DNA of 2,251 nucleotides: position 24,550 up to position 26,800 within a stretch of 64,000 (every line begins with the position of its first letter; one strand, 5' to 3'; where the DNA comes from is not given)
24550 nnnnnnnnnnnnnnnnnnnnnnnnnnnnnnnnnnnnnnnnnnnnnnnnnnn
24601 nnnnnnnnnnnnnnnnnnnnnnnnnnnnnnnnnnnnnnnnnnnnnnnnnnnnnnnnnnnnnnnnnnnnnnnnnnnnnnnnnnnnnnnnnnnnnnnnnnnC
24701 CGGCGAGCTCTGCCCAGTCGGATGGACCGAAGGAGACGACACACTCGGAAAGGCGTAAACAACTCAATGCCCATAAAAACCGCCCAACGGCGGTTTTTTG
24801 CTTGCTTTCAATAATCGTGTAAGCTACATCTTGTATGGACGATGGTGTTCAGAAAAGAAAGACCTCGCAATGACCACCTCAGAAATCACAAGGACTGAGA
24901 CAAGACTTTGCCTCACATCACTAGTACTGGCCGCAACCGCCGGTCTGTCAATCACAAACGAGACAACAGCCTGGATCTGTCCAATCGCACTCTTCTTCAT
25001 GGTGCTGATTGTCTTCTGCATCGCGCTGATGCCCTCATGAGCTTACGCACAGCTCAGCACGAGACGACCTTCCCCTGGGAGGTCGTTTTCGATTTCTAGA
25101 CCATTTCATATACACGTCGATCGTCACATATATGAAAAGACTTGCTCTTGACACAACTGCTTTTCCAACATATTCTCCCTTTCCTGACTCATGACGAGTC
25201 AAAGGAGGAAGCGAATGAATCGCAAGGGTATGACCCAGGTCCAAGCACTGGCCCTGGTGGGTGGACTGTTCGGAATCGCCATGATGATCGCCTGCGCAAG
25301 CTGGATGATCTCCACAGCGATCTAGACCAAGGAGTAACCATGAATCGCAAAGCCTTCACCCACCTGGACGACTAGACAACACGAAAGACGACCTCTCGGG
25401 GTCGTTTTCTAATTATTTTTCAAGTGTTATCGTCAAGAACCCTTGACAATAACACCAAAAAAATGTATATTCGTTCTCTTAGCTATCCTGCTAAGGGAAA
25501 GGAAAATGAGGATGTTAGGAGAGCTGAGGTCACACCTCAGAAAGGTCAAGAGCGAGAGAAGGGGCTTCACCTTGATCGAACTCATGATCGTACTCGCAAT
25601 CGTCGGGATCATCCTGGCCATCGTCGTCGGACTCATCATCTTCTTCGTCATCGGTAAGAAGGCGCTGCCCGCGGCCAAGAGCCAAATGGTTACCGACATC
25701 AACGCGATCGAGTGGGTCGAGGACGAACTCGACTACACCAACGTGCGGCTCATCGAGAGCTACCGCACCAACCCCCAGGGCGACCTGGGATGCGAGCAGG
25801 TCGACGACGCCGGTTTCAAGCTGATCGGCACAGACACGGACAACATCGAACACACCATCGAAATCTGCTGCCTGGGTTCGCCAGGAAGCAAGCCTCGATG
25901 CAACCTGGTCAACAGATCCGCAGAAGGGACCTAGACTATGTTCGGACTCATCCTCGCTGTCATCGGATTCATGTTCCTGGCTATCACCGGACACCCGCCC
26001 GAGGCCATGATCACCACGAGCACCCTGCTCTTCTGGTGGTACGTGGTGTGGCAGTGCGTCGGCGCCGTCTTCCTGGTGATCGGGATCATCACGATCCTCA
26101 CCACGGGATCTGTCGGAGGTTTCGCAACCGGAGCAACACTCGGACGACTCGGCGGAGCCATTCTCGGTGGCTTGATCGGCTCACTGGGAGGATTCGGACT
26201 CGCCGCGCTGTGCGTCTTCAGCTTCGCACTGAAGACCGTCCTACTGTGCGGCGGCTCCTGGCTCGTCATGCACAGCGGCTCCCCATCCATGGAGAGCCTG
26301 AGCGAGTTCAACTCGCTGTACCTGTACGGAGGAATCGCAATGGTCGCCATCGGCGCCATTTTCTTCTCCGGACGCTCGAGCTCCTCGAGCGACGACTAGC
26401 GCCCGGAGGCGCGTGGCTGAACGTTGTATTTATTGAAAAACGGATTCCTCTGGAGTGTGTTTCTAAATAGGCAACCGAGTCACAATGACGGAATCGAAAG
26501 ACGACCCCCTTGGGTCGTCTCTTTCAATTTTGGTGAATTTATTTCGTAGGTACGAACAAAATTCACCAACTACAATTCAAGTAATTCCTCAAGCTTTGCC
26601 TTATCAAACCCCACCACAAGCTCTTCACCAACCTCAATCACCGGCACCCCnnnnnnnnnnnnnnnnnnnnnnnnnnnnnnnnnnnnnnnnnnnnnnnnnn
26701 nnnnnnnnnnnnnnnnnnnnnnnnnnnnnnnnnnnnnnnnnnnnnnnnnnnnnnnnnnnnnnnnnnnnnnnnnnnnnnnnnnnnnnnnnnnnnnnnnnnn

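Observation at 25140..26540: Promoter-driven pair of MNRK micro-ORFs upstream of a pilin-like gene and a glycine-zipper membrane protein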

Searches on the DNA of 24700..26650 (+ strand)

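Call 38: search_rna_families(source=window, start=24700, end=26650, threshold=evalue, max_evalue=1)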
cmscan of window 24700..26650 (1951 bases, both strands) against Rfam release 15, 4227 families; matches with E-value up to 1: 4.
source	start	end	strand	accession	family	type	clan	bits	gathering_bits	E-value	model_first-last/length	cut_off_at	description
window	25406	25504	-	RF02325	TtnuHACA18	Gene; snRNA; snoRNA; HACA-box;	-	25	100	0.51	1-130/130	no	Tetrahymena snoRNA TtnuHACA18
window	25379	25478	-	RF01859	Phe_leader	Cis-reg; leader;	-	24.6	55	0.28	1-125/125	no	Phenylalanine leader peptide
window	25612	25659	-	RF02539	SNOR75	Gene; snRNA; snoRNA; CD-box;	-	20.6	50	0.82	1-87/87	no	Plant small nucleolar RNA SNOR75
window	24974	25025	-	RF01144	sR17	Gene; snRNA; snoRNA; CD-box;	-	16.3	36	0.91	1-55/55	no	Small nucleolar RNA sR17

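Call 98: search_dna_similar(query=window:24760-26580:+, collection=phages, mode=distant, max_rows=5)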
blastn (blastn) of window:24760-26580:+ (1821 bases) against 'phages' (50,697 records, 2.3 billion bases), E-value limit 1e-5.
No match.

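Call 99: search_dna_similar(query=window:24760-26580:+, collection=plasmids, mode=distant, max_rows=5)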
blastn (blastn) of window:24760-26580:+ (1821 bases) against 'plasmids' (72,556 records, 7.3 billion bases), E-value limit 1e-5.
No match.

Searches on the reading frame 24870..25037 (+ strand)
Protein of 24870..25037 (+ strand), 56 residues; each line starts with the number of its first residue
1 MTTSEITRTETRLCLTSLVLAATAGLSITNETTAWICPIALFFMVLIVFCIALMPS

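Call 8: search_protein_families(library=pfam, max_evalue=0.1, proteins=[window:24870-25037:+])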
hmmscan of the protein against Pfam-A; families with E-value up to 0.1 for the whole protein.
seq(56 aa): 0 families

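Call 9: search_protein_families(library=ncbifam, max_evalue=0.1, proteins=[window:24870-25037:+])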
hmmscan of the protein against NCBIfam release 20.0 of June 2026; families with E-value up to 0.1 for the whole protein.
seq(56 aa): 0 families

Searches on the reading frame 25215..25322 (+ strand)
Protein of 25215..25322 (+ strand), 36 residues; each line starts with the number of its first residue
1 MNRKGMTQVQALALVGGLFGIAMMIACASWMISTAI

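Call 8: search_protein_families(library=pfam, max_evalue=0.1, proteins=[window:25215-25322:+])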
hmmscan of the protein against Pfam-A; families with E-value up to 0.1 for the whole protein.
seq(36 aa): 0 families

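Call 9: search_protein_families(library=ncbifam, max_evalue=0.1, proteins=[window:25215-25322:+])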
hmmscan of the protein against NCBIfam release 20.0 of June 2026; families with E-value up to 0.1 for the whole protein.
seq(36 aa): 0 families

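Call 93: search_protein_families(library=pfam, max_evalue=10, proteins=[window:25215-25322:+])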
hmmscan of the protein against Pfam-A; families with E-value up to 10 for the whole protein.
seq(36 aa): 2 families
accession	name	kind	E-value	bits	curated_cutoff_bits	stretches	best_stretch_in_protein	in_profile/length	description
PF24213.1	DUF7434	-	0.13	12.7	27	1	1-26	1-27/40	Family of unknown function (DUF7434)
PF11821.13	ActD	-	0.13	12.4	25.7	1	6-32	47-73/170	Alternative complex III, ActD subunit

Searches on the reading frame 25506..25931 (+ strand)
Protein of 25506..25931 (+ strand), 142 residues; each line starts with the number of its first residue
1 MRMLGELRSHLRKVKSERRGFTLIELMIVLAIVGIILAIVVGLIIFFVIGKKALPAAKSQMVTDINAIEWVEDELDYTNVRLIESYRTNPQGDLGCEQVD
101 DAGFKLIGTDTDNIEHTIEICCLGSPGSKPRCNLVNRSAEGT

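Call 8: search_protein_families(library=pfam, max_evalue=0.1, proteins=[window:25506-25931:+])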
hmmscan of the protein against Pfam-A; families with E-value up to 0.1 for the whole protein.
seq(142 aa): 5 families
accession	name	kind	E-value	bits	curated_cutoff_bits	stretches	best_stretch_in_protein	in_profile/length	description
PF07963.17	N_methyl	-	3.5e-08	33.1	21.2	1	18-40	4-26/27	Prokaryotic N-terminal methylation motif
PF04923.17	Ninjurin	-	0.0096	16.3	26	1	9-61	25-77/102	Ninjurin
PF04689.18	S1FA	-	0.015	15.9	21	1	26-62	11-47/66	DNA binding protein S1FA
PF02060.20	ISK_Channel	-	0.037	14.2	22.1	1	15-88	33-105/126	Slow voltage-gated potassium channel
PF15050.11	SCIMP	-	0.047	14.6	27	1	26-80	8-61/132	SCIMP protein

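Call 9: search_protein_families(library=ncbifam, max_evalue=0.1, proteins=[window:25506-25931:+])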
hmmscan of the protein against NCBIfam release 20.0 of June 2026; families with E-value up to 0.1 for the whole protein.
seq(142 aa): 18 families
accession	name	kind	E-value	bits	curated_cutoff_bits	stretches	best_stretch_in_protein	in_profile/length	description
TIGR02532.1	IV_pilin_GFxxxE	domain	1.6e-09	37.2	16.3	1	18-41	1-24/24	prepilin-type N-terminal cleavage/methylation domain-containing protein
TIGR01708.2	typeII_sec_gspH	equivalog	2.5e-07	30.9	80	1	19-41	2-24/169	type II secretion system minor pseudopilin GspH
NF041775.1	typeIV_PilA_Myxo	equivalog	4.2e-07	30.1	400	1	16-52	8-44/214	type IV pilin protein PilA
TIGR01710.1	typeII_sec_gspG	equivalog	4.7e-06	26.7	88.85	1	19-69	1-46/134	type II secretion system major pseudopilin GspG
NF007862.0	PRK10574.1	equivalog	2e-05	24.8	138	1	17-43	3-29/145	prepilin peptidase-dependent pilin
TIGR02596.1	TIGR02596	subfamily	0.0002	21.5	70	1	21-66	1-45/196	Verru_Chthon cassette protein D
NF041013.1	T4P_ComGE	equivalog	0.00087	19.3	49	1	19-45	4-30/83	competence type IV pilus minor pilin ComGE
NF041002.1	pilin_ComGF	equivalog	0.0015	18.8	80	1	19-47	2-30/139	competence type IV pilus minor pilin ComGF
NF007800.0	PRK10506.1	equivalog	0.0025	17.6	158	1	15-38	5-28/163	prepilin peptidase-dependent protein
NF040999.1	pilin_ComGC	equivalog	0.0031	17.6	75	1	19-41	2-24/84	competence type IV pilus major pilin ComGC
TIGR03750.1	conj_TIGR03750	hypoth_equivalog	0.0053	16.7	70.75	1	18-54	15-50/111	TIGR03750 family conjugal transfer protein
NF040982.1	ComGD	equivalog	0.0093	16.4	70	1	19-42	2-25/139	competence type IV pilus minor pilin ComGD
NF038304.1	EPS_HpsC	equivalog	0.015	14.9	200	1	7-46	9-48/318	hormogonium polysaccharide secretion pseudopilin HpsC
NF007848.0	PRK10557.1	equivalog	0.015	14.6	120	1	12-37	4-29/192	prepilin peptidase-dependent protein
NF004285.1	PRK05696.1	equivalog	0.021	14.6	179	1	27-64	20-57/171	flagellar basal body-associated protein FliL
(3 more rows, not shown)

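Call 14: find_homologous_proteins(query=window:25506-25931:+, max_evalue=0.01)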
Query seq(142 aa) (142 aa): 5 proteins with E <= 0.01 among 326 candidates.
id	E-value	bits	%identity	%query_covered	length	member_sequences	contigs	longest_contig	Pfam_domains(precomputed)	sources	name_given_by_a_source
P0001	1.1e-29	121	49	89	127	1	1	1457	PF07963.18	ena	-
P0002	2.5e-5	42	35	84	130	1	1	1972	PF07963.18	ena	-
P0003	9.0e-4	37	41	52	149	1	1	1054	PF07963.18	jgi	jgi:type IV pilus assembly protein PilA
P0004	1.1e-3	37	42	51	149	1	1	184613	PF07963.18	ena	-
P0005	6.5e-3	34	34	62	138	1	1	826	PF07963.18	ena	-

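Call 16: find_encoding_contigs(protein=P0001, flank=10000)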
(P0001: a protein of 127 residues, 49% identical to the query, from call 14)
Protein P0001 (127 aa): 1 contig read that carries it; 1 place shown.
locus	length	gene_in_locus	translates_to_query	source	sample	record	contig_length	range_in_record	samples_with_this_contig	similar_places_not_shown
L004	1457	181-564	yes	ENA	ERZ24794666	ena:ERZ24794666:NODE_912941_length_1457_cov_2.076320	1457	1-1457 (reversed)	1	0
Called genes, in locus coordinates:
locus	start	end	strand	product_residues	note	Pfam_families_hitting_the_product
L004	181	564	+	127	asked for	PF07963:N_methyl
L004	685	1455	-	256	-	?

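Call 18: find_encoding_contigs(protein=P0002, flank=10000)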
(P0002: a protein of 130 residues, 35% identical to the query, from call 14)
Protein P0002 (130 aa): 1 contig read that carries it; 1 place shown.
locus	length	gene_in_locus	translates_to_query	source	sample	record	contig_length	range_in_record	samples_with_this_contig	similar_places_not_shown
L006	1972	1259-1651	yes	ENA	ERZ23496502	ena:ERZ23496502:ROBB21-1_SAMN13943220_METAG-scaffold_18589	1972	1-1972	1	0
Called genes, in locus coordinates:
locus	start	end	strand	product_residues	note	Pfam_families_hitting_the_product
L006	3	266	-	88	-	?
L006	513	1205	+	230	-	-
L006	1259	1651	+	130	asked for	PF07963:N_methyl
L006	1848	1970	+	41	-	?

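Call 29: find_related_loci(query=A1, collection=genome_contigs, flank=6000)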
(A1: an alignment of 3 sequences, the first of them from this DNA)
Query A1 (142 aa) in genome_contigs; peptide patterns used: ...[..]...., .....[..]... (x = any residue, [..] = any of these).
600 stretches matched a pattern (row limit reached: there are more); 264 encode a relative of the query (tblastn E <= 1e-3); the best 80 are kept; 80 distinct loci.
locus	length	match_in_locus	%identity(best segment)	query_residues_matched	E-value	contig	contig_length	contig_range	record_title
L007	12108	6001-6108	59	5-41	5e-8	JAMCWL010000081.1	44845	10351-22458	MAG: Actinomycetota bacterium isolate FK_Sedi_B_Bin.58 NODE_2166_length_44845_cov_5.38821, whole genome shotgun sequence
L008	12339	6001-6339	31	3-111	2e-7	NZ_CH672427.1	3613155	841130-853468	Nitrococcus mobilis Nb-231 scf_1099646003885, whole genome shotgun sequence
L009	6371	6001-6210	44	12-74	3e-7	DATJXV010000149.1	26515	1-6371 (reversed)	MAG TPA_asm: Casimicrobiaceae bacterium isolate SMAG_U15135 k141_168738, whole genome shotgun sequence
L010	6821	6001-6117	54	8-41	4e-7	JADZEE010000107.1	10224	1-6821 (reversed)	MAG: Gammaproteobacteria bacterium isolate SJ809 c_000000965487, whole genome shotgun sequence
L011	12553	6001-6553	49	7-45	5e-7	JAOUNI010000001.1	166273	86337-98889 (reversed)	MAG: Gammaproteobacteria bacterium isolate 8_1_July_SF_Bin66 8_1_July_SF_Bin66_scaffold_15_c1, whole genome shotgun sequ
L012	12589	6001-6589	50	2-41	4e-7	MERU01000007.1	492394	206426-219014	MAG: Burkholderiales bacterium RIFCSPHIGHO2_01_FULL_63_240 rifcsphigho2_01_scaffold_6, whole genome shotgun sequence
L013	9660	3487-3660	40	2-66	4e-7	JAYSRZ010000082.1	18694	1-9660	MAG: Variovorax sp. isolate GFS_12090 GFS_12090_81, whole genome shotgun sequence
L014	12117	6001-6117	49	7-45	2e-7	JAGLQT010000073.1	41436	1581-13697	MAG: Gammaproteobacteria bacterium isolate RS_8_68 ROV157_8.bin.68.fa_73, whole genome shotgun sequence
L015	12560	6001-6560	33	6-79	7e-7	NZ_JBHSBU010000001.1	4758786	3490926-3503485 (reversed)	Chitinimonas lacunae strain LMG 29894 Chromosome1, whole genome shotgun sequence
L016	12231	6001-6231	33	14-99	1e-6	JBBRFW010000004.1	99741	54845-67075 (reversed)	MAG: Burkholderiales bacterium isolate Co_metawrap_2591 Cmw_2591_k141_21231132_length_99741_cov_11.2548, whole genome sh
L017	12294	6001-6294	27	18-128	1e-6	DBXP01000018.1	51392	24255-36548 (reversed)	MAG TPA_asm: bacterium UBP6_UBA1209 isolate UBA1209 UBA1209_contig_58626, whole genome shotgun sequence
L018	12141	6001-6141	42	15-66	1e-6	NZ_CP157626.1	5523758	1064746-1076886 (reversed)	Variovorax paradoxus NBRC 15149 chromosome 1, complete sequence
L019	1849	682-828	42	17-66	1e-6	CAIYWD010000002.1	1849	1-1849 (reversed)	MAG: uncultured beta proteobacterium isolate Loclat_bin-01332 genome assembly, contig: bin-01332:002/283, whole genome s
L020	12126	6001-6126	48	1-41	1e-6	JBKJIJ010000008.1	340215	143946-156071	MAG: Methylotenera sp. isolate ant_bin.157 S1Ck117_1816721_flag_0_multi_43.0620_len_340215, whole genome shotgun sequenc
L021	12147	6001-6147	41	11-59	2e-6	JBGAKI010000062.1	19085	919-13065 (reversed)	MAG: Polyangiales bacterium isolate MAG_AAO_H125.40 AAOH125-40_opera_contig_5268, whole genome shotgun sequence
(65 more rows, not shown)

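Call 88: predict_structure(alignment_id=A1)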
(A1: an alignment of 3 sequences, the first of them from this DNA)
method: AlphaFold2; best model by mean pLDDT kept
length: 142 residues; sequences in the alignment: 3
mean_pLDDT: 77.6   pTM: 0.54
mean pLDDT of the five models: 77.6, 76.8, 76.5, 75.3, 74.8
residues with pLDDT >= 90: 48; 70-90: 55; 50-70: 21; < 50: 18
segments of 3 or more residues with pLDDT < 50: 1-5, 15-18, 52-55
pLDDT, mean of each block of 10 residues (from residue 1): 48 50 77 85 69 50 89 94 90 86 93 93 80 88 51
secondary structure, 60 per line:
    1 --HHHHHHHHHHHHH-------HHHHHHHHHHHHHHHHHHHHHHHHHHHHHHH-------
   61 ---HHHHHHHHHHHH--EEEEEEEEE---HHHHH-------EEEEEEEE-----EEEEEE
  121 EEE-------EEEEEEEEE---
elements in order: H3-15 H23-53 H64-75 E78-86 H90-94 E102-109 E115-123 E131-139

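Call 91: fold_search(model_id=the predicted structure, library=pdb)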
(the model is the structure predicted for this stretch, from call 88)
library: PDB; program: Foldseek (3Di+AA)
matches with E <= 10: 248; with E <= 0.001: 0
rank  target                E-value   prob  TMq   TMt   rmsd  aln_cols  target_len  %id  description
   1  5kuy_G                5.8e-01  0.38  0.28  0.41   5.1        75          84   12  Influenza hemagglutinin H3 A/Hong Kong/1/1968 in complex with designed inhibitor protein HSB.2A (released 2017-06-14)
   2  5dac_A                6.2e-01  0.10  0.12  0.05   8.1        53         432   19  ATP-gamma-S bound Rad50 from Chaetomium thermophilum in complex with DNA (released 2016-03-02)
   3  5kuy_H                8.3e-01  0.33  0.28  0.40   5.1        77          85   14  Influenza hemagglutinin H3 A/Hong Kong/1/1968 in complex with designed inhibitor protein HSB.2A (released 2017-06-14)
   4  5uwb_A                8.3e-01  0.16  0.23  0.19   8.0        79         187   10  Re-refined 4FCZ: lipid-bound crystal structure of toluene-tolerance protein from Pseudomonas putida (released 2017-04-19)
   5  5da9_A                9.3e-01  0.09  0.12  0.06   7.9        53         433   19  ATP-gamma-S bound Rad50 from Chaetomium thermophilum in complex with the Rad50-binding domain of Mre11 (released 2016-03-02)
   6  7vd7_A                1.1e+00  0.38  0.32  0.45  10.7        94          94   13  Toxin - Antitoxin complex from Salmonella enterica serovar Typhimurium (released 2022-09-14)
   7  2jq5_MODEL_1_A        1.2e+00  0.16  0.23  0.26   6.7        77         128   16  Solution structure of RPA3114, a SEC-C motif containing protein from Rhodopseudomonas palustris; Northeast Str (released 2007-06-26)
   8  5xxq_B                1.2e+00  0.08  0.21  0.10  10.6        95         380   12  Crystal structure of RBBP4: ZNF827 and its function in telomere (released 2018-08-08)
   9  7zr1_C                1.4e+00  0.08  0.13  0.03   7.8        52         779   15  Chaetomium thermophilum Mre11-Rad50-Nbs1 complex bound to ATPyS (composite structure) (released 2023-01-11)
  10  7zr1_D                1.4e+00  0.04  0.14  0.04  14.8       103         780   12  Chaetomium thermophilum Mre11-Rad50-Nbs1 complex bound to ATPyS (composite structure) (released 2023-01-11)
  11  5dac_B                1.5e+00  0.03  0.13  0.06  15.1       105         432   12  ATP-gamma-S bound Rad50 from Chaetomium thermophilum in complex with DNA (released 2016-03-02)
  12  3k7c_A                1.8e+00  0.21  0.22  0.27   5.3        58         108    5  Crystal structure of Putative NTF2-like transpeptidase (NP_281412.1) from CAMPYLOBACTER JEJUNI at 2.00 A resolution (released 2009-11-03)
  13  7m3x                  1.8e+00  0.07  0.21  0.10  10.7        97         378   10  Crystal Structure of the Apo Form of Human RBBP7 (released 2021-05-05)
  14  7c5v_B                1.9e+00  0.13  0.24  0.21   4.7        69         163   12  Crystal structure of the iota-carbonic anhydrase from cyanobacterium complexed with bicarbonate (released 2021-04-28)
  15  5zx9                  2.0e+00  0.12  0.27  0.24   5.8        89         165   16  Crystal structure of apo form fibronectin-binding protein Apa from Mycobacterium tuberculosis (released 2019-05-29)
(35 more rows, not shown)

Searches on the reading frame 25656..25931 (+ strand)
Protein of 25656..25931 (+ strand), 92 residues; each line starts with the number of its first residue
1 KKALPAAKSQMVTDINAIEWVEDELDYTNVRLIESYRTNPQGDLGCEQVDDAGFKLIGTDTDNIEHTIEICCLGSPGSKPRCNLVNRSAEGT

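Call 53: find_related_loci(query=A2, collection=viral_contigs, flank=5000)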
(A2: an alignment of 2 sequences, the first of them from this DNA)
Query A2 (92 aa) in viral_contigs; peptide patterns used: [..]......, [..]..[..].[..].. (x = any residue, [..] = any of these).
124 stretches matched a pattern, but none encodes a relative of the query by tblastn (E <= 1e-3).

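Call 55: find_related_loci(query=A2, collection=metagenome_contigs, flank=5000)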
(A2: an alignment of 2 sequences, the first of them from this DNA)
Query A2 (92 aa) in metagenome_contigs; peptide patterns used: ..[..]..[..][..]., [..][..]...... (x = any residue, [..] = any of these).
323 stretches matched a pattern, but none encodes a relative of the query by tblastn (E <= 1e-3).
